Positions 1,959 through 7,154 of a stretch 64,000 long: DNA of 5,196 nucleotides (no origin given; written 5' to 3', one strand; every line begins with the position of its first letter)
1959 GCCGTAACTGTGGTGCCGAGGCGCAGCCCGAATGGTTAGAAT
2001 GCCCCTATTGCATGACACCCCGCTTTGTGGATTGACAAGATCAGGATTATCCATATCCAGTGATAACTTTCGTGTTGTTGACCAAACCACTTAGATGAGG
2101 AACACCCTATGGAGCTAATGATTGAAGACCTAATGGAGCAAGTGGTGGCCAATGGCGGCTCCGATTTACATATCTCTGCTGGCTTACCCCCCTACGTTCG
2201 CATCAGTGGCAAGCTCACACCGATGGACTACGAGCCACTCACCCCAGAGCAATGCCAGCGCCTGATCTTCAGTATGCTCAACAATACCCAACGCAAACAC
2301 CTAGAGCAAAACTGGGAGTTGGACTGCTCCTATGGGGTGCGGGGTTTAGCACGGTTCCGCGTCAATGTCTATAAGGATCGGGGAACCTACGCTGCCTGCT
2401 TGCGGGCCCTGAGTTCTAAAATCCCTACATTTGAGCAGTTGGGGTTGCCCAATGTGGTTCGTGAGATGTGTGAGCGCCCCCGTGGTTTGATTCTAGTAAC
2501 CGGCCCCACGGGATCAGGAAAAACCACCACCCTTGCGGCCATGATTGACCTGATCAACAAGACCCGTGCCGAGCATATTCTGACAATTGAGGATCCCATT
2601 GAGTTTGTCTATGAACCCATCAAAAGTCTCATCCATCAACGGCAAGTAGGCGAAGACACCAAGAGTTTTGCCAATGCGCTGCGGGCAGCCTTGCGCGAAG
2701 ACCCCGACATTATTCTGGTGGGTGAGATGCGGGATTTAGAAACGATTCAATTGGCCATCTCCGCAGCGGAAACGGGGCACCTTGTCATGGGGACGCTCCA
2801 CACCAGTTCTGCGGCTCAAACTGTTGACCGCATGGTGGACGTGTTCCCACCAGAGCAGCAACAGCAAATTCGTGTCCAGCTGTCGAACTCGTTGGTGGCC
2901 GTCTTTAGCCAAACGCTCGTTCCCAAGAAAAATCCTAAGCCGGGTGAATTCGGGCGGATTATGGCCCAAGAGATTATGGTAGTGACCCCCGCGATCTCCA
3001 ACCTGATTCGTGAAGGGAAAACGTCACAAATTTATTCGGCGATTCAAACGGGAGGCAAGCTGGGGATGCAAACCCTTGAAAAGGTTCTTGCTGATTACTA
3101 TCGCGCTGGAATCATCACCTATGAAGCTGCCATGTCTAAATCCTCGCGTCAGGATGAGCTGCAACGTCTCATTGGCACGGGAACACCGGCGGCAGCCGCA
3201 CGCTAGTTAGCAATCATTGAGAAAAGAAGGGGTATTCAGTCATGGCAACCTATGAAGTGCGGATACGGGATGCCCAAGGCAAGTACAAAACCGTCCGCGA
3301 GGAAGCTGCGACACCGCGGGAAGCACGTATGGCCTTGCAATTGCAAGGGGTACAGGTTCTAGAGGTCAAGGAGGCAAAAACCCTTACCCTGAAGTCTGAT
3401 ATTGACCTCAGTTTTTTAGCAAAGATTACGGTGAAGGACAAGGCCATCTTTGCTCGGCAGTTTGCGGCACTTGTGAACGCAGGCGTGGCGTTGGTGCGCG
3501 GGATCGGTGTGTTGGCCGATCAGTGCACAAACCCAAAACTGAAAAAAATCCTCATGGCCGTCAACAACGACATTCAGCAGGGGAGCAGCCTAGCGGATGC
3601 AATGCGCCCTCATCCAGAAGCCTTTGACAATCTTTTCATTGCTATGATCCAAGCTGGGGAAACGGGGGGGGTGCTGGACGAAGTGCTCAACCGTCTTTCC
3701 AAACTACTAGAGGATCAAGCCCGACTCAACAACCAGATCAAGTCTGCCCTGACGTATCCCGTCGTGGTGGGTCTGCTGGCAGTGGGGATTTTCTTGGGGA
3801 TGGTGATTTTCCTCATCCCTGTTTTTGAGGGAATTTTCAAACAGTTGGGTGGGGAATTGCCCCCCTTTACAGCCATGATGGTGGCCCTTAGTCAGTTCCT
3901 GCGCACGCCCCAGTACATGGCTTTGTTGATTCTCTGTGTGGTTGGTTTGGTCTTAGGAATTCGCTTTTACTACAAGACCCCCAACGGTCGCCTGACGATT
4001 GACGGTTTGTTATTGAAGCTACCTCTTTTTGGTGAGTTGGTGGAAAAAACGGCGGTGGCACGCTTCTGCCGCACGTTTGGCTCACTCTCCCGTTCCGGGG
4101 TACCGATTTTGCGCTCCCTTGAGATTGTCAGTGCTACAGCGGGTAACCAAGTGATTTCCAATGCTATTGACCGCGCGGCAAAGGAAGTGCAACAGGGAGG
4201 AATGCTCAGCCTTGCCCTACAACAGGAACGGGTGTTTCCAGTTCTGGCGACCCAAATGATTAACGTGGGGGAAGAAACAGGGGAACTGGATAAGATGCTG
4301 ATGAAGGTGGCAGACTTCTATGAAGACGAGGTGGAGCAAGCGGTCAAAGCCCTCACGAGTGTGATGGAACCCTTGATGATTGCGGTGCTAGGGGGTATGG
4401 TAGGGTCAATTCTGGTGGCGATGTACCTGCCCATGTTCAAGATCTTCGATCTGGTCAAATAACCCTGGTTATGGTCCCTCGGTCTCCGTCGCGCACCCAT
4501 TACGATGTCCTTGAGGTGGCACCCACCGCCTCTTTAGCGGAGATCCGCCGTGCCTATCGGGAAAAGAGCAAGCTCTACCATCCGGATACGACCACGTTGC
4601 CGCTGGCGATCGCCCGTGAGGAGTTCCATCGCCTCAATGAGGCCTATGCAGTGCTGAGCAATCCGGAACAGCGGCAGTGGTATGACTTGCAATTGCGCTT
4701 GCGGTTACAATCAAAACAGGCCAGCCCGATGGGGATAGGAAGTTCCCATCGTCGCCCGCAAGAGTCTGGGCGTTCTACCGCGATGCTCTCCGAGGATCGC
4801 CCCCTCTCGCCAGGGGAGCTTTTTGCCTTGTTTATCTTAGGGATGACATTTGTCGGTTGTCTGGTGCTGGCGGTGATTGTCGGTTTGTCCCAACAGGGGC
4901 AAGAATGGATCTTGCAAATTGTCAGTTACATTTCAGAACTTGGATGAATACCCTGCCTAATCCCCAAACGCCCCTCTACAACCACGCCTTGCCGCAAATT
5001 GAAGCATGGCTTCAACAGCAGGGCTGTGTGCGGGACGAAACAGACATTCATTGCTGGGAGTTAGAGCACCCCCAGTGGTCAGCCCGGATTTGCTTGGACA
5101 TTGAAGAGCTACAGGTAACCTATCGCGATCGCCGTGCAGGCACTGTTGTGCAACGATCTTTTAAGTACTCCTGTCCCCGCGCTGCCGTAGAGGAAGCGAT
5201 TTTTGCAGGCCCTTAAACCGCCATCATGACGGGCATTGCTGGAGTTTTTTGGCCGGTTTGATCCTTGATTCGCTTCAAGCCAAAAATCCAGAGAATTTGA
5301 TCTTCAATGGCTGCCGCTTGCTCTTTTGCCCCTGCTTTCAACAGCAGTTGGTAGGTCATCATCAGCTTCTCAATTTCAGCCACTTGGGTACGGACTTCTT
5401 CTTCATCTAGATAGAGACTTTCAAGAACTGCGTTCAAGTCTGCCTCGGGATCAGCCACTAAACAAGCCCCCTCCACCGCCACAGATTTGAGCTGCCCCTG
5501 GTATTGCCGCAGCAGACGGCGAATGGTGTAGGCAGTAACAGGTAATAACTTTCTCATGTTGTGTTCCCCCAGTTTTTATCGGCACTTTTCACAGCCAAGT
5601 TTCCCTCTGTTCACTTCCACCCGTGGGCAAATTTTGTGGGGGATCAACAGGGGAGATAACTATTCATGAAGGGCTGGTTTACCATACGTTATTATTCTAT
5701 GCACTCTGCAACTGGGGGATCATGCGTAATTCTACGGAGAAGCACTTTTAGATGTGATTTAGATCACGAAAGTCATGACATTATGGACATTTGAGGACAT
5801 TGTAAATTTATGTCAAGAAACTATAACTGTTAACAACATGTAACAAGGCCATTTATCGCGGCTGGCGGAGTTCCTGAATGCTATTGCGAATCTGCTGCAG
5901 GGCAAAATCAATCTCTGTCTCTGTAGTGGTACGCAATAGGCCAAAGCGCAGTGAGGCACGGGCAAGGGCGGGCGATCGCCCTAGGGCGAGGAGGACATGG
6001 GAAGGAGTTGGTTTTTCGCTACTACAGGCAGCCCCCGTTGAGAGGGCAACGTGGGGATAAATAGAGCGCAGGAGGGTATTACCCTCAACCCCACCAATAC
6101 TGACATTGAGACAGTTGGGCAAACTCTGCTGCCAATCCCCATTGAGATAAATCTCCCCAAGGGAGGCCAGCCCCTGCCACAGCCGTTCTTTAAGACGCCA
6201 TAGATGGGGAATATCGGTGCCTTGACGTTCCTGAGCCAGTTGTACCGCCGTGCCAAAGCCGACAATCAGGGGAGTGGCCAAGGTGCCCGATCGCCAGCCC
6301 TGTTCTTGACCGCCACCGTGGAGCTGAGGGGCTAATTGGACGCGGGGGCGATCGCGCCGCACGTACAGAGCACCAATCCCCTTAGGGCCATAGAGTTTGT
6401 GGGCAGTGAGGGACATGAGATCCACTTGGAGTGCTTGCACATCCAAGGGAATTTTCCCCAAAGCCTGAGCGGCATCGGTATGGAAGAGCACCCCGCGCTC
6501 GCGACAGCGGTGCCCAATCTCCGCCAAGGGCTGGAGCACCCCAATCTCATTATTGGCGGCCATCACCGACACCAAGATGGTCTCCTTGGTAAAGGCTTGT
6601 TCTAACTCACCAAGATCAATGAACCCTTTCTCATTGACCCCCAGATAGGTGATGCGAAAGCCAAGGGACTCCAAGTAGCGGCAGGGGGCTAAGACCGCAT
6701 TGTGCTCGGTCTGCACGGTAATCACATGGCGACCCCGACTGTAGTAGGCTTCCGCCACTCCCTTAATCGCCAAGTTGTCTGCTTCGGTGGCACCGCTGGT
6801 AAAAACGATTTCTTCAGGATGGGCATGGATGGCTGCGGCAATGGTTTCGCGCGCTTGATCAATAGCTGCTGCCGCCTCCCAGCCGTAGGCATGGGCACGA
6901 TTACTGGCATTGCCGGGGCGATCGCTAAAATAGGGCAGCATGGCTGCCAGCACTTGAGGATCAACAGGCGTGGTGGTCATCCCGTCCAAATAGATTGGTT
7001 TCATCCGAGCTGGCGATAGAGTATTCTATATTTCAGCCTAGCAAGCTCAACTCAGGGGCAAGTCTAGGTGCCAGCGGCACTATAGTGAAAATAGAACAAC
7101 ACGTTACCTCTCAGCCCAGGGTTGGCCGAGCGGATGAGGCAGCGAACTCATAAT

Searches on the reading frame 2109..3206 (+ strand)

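Call 36: search_protein_families(library=pfam, proteins=[window:2109-3206:+])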
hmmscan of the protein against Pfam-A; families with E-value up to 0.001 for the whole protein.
window:2109-3206:+ (365 aa): 8 families
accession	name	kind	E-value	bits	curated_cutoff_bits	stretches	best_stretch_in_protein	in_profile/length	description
PF00437.27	T2SSE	-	6.4e-53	180.2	24.9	1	5-299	12-329/370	Type II/IV secretion system protein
PF13401.12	AAA_22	-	6.4e-06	26.9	27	1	124-210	4-96/130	AAA domain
PF13604.12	AAA_30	-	1.7e-05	25.1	27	1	116-151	9-44/191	AAA domain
PF13191.12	AAA_16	-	8.9e-05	23.5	32.6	1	123-250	23-104/167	AAA ATPase domain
PF04851.21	ResIII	-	0.00012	22.4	22.5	1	123-189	21-85/164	Type III restriction enzyme, res subunit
PF25199.1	nSTAND_NTPase5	-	0.00014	22.2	34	1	122-177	38-93/145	Novel STAND NTPase 5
PF00004.35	AAA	-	0.00036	21.4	21.2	1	128-210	1-69/131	ATPase family associated with various cellular activities (AAA)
PF13555.12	AAA_29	-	0.00041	20.5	27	1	123-149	20-46/61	P-loop containing region of AAA domain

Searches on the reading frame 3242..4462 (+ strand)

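Call 36: search_protein_families(library=pfam, proteins=[window:3242-4462:+])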
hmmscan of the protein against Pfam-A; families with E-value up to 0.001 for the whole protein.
window:3242-4462:+ (406 aa): 1 family
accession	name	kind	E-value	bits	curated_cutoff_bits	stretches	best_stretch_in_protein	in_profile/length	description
PF00482.28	T2SSF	-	8.2e-69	229.8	25.2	2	275-397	1-125/125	Type II secretion system (T2SS), protein F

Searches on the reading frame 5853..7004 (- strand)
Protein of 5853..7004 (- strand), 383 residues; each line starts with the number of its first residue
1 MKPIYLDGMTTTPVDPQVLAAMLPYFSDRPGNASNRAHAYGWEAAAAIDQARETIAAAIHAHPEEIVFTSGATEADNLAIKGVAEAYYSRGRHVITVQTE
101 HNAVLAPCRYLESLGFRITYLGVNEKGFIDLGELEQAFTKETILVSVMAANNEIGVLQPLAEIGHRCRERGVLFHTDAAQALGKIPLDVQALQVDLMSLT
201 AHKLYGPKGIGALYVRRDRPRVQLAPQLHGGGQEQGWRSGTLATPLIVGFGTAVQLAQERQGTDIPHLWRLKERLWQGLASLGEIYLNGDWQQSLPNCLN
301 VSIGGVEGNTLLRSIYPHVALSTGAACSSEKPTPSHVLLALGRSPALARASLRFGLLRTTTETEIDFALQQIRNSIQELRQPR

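Call 36: search_protein_families(library=pfam, proteins=[window:5853-7004:-])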
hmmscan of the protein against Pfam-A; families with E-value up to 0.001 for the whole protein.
window:5853-7004:- (383 aa): 3 families
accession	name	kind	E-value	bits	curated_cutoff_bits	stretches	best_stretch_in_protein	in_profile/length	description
PF00266.25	Aminotran_5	-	1.4e-80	271.5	21.5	1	4-366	1-369/371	Aminotransferase class-V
PF01041.23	DegT_DnrJ_EryC1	-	6.9e-05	22.7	19.8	1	63-183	39-151/360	DegT/DnrJ/EryC1/StrS aminotransferase family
PF01212.27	Beta_elim_lyase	-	0.00075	19.3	27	1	63-180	47-171/288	Beta-eliminating lyase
